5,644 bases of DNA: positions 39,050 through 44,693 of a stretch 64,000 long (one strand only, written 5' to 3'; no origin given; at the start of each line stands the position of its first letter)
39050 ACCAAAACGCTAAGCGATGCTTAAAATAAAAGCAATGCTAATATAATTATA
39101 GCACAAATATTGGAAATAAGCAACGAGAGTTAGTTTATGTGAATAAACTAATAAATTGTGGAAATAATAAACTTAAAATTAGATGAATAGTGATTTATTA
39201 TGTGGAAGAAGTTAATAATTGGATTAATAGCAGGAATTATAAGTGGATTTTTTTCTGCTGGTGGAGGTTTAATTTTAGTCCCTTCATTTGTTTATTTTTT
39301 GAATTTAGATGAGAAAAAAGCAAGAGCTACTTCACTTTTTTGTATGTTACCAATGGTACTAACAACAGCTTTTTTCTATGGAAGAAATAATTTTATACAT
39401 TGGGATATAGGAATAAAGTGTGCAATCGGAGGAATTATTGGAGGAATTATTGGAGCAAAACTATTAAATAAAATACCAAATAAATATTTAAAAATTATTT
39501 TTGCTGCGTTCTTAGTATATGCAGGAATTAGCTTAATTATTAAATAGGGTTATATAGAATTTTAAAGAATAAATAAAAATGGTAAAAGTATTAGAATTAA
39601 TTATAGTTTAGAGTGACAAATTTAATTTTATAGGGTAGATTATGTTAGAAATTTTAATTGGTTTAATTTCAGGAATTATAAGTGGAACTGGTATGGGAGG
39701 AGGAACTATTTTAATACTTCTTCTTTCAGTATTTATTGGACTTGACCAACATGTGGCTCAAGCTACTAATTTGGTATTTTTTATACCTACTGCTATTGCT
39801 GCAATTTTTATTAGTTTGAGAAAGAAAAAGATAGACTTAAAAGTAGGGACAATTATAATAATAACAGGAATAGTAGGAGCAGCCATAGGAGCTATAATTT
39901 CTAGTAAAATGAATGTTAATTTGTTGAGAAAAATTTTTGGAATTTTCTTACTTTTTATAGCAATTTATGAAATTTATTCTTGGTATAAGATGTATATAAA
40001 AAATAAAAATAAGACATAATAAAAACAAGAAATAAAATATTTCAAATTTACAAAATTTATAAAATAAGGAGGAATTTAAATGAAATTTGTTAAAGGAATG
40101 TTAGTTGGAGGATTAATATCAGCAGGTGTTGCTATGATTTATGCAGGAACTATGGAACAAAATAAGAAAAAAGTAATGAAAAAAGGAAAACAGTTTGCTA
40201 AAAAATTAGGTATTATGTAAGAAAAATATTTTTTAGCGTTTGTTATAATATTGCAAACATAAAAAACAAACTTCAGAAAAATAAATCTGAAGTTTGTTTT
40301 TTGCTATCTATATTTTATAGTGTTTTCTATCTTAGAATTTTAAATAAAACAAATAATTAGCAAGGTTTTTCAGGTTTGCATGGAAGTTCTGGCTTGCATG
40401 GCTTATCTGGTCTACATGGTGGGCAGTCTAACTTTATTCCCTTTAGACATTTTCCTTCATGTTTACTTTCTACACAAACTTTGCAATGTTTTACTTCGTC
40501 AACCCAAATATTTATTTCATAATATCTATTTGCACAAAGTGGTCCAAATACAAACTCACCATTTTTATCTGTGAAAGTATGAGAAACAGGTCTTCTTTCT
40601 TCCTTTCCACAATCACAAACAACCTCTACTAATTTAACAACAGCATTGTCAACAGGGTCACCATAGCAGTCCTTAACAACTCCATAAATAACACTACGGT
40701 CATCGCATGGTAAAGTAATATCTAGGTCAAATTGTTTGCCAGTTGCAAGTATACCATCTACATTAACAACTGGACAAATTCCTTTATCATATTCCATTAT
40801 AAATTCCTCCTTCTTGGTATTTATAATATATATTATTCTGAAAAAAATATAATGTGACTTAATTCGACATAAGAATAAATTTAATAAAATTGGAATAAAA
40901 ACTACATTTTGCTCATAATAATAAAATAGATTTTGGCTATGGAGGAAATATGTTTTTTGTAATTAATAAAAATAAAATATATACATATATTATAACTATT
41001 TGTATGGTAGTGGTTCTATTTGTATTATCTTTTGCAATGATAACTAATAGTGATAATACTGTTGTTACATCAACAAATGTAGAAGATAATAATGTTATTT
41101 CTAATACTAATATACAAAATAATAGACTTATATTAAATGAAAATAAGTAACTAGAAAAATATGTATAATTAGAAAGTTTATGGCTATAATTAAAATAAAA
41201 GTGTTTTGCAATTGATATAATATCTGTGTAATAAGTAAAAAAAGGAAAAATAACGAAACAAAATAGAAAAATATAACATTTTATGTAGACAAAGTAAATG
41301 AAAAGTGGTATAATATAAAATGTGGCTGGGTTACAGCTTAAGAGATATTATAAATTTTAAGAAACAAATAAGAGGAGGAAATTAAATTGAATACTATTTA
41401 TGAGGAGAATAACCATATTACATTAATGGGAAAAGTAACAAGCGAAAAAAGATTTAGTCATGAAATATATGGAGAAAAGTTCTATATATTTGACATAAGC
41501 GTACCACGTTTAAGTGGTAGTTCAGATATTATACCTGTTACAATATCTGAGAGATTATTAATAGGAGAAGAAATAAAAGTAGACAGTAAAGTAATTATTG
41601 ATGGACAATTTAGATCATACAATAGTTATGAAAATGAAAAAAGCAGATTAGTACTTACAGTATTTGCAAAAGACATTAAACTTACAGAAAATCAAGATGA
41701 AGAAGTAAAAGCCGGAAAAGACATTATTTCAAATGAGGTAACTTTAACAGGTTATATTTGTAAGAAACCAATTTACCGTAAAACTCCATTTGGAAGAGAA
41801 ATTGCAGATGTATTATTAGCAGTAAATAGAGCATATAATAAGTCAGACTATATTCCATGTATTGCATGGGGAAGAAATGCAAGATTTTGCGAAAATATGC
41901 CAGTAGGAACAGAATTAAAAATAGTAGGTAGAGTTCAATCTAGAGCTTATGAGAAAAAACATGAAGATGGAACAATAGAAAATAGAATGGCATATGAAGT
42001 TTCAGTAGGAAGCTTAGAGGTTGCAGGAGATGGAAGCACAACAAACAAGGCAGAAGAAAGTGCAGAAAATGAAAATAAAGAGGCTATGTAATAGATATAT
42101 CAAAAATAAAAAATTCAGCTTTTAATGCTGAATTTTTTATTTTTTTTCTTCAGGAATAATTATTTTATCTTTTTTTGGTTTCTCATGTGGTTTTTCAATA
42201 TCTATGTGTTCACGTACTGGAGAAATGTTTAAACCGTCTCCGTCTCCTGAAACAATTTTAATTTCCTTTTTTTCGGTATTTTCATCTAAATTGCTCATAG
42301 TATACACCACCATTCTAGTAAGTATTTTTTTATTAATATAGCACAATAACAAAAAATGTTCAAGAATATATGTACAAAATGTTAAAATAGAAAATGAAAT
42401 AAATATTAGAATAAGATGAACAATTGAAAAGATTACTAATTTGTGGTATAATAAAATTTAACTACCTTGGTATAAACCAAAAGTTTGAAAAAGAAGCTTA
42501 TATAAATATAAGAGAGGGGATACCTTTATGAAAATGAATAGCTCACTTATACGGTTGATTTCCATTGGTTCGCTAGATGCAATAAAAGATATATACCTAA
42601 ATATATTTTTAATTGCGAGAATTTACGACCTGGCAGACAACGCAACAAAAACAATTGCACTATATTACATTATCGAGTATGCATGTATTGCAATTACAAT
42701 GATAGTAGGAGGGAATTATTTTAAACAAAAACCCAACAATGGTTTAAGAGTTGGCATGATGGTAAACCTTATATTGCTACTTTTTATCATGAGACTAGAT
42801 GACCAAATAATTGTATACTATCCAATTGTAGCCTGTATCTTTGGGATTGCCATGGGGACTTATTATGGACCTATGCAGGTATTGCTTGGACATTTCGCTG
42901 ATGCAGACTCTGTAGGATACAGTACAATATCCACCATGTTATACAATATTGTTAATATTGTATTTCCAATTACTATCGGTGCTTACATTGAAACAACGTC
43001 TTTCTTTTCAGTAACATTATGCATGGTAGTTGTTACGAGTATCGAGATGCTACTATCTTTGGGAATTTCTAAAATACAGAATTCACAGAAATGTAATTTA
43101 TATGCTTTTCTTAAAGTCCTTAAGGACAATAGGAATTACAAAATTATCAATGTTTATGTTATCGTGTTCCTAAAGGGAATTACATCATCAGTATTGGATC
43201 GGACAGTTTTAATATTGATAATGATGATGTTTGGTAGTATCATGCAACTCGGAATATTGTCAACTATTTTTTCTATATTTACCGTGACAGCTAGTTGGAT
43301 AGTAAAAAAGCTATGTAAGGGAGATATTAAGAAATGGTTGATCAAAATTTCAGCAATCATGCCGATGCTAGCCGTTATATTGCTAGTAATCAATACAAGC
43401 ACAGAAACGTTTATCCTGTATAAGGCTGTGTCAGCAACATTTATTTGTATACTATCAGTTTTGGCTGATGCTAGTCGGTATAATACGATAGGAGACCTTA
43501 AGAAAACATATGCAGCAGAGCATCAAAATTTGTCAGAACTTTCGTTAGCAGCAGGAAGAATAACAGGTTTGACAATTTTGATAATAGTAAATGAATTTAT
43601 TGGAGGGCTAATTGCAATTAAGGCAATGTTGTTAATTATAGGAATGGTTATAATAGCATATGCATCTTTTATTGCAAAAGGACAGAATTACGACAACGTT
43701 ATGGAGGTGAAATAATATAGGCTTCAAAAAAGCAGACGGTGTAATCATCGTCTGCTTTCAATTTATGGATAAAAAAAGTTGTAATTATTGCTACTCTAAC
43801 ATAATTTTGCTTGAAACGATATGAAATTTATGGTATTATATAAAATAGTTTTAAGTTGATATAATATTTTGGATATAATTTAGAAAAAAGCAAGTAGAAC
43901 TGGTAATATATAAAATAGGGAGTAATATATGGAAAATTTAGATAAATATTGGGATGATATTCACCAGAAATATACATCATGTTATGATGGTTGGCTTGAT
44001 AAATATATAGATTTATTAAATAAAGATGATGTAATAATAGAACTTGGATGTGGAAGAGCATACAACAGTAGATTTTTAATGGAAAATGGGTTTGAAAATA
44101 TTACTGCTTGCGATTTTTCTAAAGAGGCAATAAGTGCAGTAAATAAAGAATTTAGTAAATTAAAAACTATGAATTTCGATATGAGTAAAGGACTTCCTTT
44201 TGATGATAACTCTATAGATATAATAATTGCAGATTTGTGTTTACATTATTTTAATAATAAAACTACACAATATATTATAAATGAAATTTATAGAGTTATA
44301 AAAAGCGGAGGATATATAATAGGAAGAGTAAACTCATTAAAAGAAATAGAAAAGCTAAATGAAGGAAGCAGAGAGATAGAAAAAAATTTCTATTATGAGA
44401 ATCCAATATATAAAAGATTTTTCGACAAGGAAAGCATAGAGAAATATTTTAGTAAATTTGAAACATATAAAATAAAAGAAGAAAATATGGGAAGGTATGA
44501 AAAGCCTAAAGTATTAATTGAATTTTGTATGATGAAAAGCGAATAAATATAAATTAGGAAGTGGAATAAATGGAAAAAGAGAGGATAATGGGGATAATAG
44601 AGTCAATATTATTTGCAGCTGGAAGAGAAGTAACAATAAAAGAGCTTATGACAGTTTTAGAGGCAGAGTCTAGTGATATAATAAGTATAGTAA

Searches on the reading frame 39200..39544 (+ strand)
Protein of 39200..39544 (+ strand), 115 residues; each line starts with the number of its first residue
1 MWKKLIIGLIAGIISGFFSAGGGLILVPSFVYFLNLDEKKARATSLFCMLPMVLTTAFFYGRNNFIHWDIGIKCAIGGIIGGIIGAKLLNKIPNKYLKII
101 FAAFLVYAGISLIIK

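Call 55: search_protein_families(library=pfam, proteins=[window:39200-39544:+], max_evalue=0.00001)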
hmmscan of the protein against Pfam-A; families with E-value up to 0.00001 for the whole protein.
window:39200-39544:+ (115 aa): 1 family
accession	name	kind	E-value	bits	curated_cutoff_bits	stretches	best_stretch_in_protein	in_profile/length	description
PF01925.25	TauE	-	3.5e-27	96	32.6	1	3-112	128-237/237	Sulfite exporter TauE/SafE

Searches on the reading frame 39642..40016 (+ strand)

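Call 81: search_protein_families(library=pfam, proteins=[window:39642-40016:+], max_evalue=0.00001)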
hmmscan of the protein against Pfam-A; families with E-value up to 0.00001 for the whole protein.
window:39642-40016:+ (125 aa): 1 family
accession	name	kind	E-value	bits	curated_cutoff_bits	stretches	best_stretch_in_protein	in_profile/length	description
PF01925.25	TauE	-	2.3e-21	77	32.6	1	4-112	2-109/237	Sulfite exporter TauE/SafE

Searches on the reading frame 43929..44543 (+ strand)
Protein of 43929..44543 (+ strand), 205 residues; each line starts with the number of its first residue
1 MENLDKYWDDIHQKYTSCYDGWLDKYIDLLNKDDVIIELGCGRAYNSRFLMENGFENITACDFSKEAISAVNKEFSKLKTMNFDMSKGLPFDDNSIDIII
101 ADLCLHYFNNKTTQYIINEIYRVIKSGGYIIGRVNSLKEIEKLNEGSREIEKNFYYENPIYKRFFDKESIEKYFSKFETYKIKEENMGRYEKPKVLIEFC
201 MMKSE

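Call 81: search_protein_families(library=pfam, proteins=[window:43929-44543:+], max_evalue=0.00001)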
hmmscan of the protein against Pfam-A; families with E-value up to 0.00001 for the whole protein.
window:43929-44543:+ (205 aa): 8 families
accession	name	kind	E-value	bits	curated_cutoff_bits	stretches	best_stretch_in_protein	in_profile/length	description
PF08241.18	Methyltransf_11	-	1.3e-17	64.6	21.2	1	38-131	2-94/95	Methyltransferase domain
PF13649.12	Methyltransf_25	-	5.4e-16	59.5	27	1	36-128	1-97/97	Methyltransferase domain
PF13847.12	Methyltransf_31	-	3e-12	46.9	27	1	31-148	2-120/145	Methyltransferase domain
PF08242.18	Methyltransf_12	-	4.6e-10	40.5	30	1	37-130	1-98/98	Methyltransferase domain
PF05148.21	Methyltransf_8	-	3.3e-08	34.1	27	1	31-152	71-175/219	Hypothetical methyltransferase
PF13489.12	Methyltransf_23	-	1.4e-07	31.8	27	1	24-174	14-154/164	Methyltransferase domain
PF03848.20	TehB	-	2.2e-07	30.9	20.4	1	36-131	34-131/193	Tellurite resistance protein TehB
PF01209.24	Ubie_methyltran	-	8.6e-06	25.7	20.1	1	36-141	51-160/233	ubiE/COQ5 methyltransferase family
